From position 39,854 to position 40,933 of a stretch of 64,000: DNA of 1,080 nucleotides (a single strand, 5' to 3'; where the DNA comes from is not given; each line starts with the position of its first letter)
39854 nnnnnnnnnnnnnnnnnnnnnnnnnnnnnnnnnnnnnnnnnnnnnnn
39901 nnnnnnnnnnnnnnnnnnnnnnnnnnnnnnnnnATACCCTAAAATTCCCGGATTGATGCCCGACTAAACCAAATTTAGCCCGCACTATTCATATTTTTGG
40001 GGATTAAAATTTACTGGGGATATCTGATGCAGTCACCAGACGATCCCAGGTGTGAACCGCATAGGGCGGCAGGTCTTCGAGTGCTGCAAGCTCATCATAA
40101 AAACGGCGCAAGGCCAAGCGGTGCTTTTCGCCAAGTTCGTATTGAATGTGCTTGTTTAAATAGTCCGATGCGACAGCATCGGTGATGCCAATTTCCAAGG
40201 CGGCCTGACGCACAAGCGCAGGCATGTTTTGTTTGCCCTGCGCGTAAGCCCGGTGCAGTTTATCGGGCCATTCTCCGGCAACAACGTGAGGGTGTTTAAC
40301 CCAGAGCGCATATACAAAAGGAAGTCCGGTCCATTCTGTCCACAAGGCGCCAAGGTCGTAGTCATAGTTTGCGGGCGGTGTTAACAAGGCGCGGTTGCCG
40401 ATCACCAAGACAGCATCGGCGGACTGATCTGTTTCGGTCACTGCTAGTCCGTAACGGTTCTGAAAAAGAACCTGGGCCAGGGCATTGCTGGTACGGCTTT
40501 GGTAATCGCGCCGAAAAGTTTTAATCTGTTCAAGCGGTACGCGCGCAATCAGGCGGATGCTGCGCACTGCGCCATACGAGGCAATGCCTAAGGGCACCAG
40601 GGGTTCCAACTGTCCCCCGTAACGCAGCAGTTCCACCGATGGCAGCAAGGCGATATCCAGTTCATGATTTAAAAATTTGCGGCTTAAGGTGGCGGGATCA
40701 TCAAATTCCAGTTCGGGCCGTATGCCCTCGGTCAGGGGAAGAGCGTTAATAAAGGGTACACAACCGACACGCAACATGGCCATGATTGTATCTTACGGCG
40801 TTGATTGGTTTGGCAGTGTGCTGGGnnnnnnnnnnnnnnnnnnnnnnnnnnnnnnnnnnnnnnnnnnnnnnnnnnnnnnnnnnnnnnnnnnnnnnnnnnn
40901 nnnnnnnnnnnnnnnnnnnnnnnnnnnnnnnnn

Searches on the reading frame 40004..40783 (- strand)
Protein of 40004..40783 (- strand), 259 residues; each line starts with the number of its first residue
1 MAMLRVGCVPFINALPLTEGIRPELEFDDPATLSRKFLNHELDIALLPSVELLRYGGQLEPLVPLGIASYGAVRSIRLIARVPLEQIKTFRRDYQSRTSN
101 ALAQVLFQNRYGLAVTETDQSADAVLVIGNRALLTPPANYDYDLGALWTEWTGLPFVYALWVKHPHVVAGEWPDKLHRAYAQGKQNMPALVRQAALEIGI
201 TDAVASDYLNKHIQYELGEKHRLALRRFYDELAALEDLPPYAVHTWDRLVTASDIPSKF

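Call 3: search_protein_families(library=pfam, proteins=[window:40004-40783:-], max_evalue=0.01)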
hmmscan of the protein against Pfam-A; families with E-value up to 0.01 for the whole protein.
window:40004-40783:- (259 aa): 1 family
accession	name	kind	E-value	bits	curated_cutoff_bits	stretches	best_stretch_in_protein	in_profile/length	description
PF02621.19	VitK2_biosynth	-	5.8e-42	144.3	26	1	4-232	1-250/252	Menaquinone biosynthesis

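Call 5: search_protein_families(library=ncbifam, proteins=[window:40004-40783:-], max_evalue=0.01)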
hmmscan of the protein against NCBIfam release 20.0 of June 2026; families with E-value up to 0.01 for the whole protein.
window:40004-40783:- (259 aa): 0 families
